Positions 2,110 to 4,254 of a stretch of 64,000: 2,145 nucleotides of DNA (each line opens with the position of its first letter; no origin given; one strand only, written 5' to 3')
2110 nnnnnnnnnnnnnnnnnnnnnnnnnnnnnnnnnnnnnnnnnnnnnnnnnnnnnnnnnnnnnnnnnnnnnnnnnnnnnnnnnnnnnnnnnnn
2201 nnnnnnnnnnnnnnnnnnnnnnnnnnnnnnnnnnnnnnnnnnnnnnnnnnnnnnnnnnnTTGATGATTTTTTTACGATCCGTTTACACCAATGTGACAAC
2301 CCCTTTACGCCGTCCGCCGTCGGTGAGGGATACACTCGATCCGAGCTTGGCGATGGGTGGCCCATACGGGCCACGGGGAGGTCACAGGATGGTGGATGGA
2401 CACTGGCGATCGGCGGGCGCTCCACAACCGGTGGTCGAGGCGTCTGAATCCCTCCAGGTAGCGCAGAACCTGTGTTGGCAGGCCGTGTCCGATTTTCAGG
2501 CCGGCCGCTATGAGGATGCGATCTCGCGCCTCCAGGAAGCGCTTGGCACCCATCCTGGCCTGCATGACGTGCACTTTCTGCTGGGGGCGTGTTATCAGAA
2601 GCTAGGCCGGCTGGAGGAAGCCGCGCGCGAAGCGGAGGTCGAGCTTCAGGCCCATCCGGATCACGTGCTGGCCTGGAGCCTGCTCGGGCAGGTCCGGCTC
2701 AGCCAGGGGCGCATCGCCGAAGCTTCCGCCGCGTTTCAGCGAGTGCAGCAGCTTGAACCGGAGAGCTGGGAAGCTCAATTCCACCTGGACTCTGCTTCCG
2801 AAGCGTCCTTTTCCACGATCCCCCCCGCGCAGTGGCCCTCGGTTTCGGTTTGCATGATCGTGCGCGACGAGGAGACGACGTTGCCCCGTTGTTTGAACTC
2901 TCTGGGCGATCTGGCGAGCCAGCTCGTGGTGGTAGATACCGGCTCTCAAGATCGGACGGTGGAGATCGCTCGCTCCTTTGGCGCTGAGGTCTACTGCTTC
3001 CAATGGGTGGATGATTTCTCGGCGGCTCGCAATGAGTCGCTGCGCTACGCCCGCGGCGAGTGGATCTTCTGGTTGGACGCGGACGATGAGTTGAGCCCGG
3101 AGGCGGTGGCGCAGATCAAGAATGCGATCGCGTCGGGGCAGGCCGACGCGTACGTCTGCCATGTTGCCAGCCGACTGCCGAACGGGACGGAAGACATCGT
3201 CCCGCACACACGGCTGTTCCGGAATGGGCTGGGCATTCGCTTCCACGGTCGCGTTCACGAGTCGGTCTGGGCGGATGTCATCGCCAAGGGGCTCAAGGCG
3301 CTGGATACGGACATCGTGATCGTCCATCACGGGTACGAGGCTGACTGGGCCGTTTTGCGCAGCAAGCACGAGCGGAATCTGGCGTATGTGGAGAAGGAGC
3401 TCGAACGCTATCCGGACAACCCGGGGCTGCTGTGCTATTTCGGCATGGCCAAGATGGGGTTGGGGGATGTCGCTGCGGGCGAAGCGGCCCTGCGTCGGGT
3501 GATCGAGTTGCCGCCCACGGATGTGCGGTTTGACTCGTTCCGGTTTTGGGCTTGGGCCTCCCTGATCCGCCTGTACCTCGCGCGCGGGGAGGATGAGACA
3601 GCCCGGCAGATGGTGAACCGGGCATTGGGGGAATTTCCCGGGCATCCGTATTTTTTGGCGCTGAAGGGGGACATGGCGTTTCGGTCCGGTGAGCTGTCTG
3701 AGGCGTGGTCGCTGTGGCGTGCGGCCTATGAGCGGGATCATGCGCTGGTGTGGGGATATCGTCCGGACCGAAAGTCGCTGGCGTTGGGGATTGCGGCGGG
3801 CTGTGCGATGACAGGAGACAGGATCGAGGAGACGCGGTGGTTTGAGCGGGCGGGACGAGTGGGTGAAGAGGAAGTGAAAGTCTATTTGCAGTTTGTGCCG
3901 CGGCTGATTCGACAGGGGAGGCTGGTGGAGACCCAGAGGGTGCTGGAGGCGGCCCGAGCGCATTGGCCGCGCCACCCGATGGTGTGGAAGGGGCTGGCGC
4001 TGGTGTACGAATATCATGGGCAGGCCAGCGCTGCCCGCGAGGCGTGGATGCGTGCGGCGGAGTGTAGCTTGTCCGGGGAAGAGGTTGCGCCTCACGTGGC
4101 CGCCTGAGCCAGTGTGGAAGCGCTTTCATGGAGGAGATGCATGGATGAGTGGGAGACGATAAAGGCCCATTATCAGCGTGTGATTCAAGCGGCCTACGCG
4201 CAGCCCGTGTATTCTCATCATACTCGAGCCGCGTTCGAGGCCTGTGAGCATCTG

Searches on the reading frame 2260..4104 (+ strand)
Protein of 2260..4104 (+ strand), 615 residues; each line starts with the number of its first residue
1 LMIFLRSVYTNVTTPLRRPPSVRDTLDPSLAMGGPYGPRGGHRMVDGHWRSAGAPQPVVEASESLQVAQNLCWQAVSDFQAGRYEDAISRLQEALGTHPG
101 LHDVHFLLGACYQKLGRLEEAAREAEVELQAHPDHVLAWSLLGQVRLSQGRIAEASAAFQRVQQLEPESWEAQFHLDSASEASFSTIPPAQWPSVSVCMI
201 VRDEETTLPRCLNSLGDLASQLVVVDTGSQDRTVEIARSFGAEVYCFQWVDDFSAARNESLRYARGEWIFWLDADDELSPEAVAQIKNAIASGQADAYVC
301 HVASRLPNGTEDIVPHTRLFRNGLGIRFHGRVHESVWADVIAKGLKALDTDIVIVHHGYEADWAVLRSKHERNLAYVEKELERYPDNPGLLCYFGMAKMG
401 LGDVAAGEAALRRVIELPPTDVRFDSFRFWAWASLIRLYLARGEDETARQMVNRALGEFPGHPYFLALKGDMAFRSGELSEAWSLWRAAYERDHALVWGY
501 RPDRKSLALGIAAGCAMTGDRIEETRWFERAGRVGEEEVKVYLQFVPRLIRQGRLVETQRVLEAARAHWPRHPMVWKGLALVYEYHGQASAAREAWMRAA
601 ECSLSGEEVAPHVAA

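Call 13: search_protein_families(library=padloc, alignment_id=A1, max_evalue=0.00001)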
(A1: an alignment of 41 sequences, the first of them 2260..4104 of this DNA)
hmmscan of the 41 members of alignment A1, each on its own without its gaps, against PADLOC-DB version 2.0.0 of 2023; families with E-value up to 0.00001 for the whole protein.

A. member 1, window:2260-4104:+ (615 aa): 0 families

B. families by the number of members that match (of 41 scanned): 5 families
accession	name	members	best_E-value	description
PDLC04135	mad3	2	3.3e-30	mads_3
PDLC04140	mad8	2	4.1e-08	mads_8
PDLC02919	HEAT-ARM_XIII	1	1.5e-13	-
PDLC02973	WGR_XIII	1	3.3e-06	-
PDLC03859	LmuB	1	5.4e-06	-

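Call 14: search_protein_families(library=pfam, alignment_id=A1, max_evalue=0.00001)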
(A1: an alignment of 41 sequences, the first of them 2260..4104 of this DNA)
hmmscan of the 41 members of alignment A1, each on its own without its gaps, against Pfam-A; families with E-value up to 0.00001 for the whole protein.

A. member 1, window:2260-4104:+ (615 aa): 14 families
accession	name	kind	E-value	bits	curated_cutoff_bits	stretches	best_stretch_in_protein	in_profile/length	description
PF14559.12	TPR_19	-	7.9e-26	90.6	25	1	79-144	2-67/68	Tetratricopeptide repeat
PF00535.33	Glycos_transf_2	-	1.2e-23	84.3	23.3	1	196-317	1-130/168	Glycosyl transferase family 2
PF13432.12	TPR_16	-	1e-20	74.2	32.7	2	75-134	4-63/65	Tetratricopeptide repeat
PF13428.12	TPR_14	-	1.1e-20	72.4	23.5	0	430-471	2-43/44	Tetratricopeptide repeat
PF07719.23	TPR_2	-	3.6e-18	64.5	27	0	137-168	2-33/34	Tetratricopeptide repeat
PF00515.34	TPR_1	-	3.6e-13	49.1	27.8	0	137-168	2-33/34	Tetratricopeptide repeat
PF23914.1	TPR_CcmH_CycH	-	4.5e-13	49.8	42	1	128-175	42-89/158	Cytochrome c-type biogenesis protein H TPR domain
PF13431.12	TPR_17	-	9.1e-11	41.6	24.4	0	97-121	8-32/34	Tetratricopeptide repeat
PF13174.12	TPR_6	-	2.7e-10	40.6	26.3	0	141-169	5-33/33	Tetratricopeptide repeat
PF13181.12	TPR_8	-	1.7e-09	37.5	25.7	0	138-168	3-33/34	Tetratricopeptide repeat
PF13371.12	TPR_9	-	2.2e-09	37.6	35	0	108-169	1-62/73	Tetratricopeptide repeat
PF13414.12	TPR_11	-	2.2e-09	37.3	26.8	0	79-116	5-42/42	TPR repeat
PF13424.12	TPR_12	-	1.2e-08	35.4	30.1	0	108-162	9-71/77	Tetratricopeptide repeat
PF12895.13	ANAPC3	-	3.4e-08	34.1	27.2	0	69-122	24-76/82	Anaphase-promoting complex, cyclosome, subunit 3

B. families by the number of members that match (of 41 scanned): 78 families (the first 25 are shown)
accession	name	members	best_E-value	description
PF14559.12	TPR_19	3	7.9e-26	Tetratricopeptide repeat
PF13428.12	TPR_14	3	1.1e-20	Tetratricopeptide repeat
PF07719.23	TPR_2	3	3.6e-18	Tetratricopeptide repeat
PF00515.34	TPR_1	3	3.6e-13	Tetratricopeptide repeat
PF13414.12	TPR_11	3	4.1e-11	TPR repeat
PF13424.12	TPR_12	3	4.5e-09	Tetratricopeptide repeat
PF00535.33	Glycos_transf_2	2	6e-59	Glycosyl transferase family 2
PF03572.23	Peptidase_S41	2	1.9e-52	Peptidase family S41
PF00664.28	ABC_membrane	2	2.3e-51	ABC transporter transmembrane region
PF12698.13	ABC2_membrane_3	2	5.9e-42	ABC-2 family transporter protein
PF00005.33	ABC_tran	2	1.8e-31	ABC transporter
PF01061.29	ABC2_membrane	2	4.1e-21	ABC-2 type transporter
PF13432.12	TPR_16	2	1e-20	Tetratricopeptide repeat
PF17820.7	PDZ_6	2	6e-15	PDZ domain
PF12679.13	ABC2_membrane_2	2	8.2e-15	ABC-2 family transporter protein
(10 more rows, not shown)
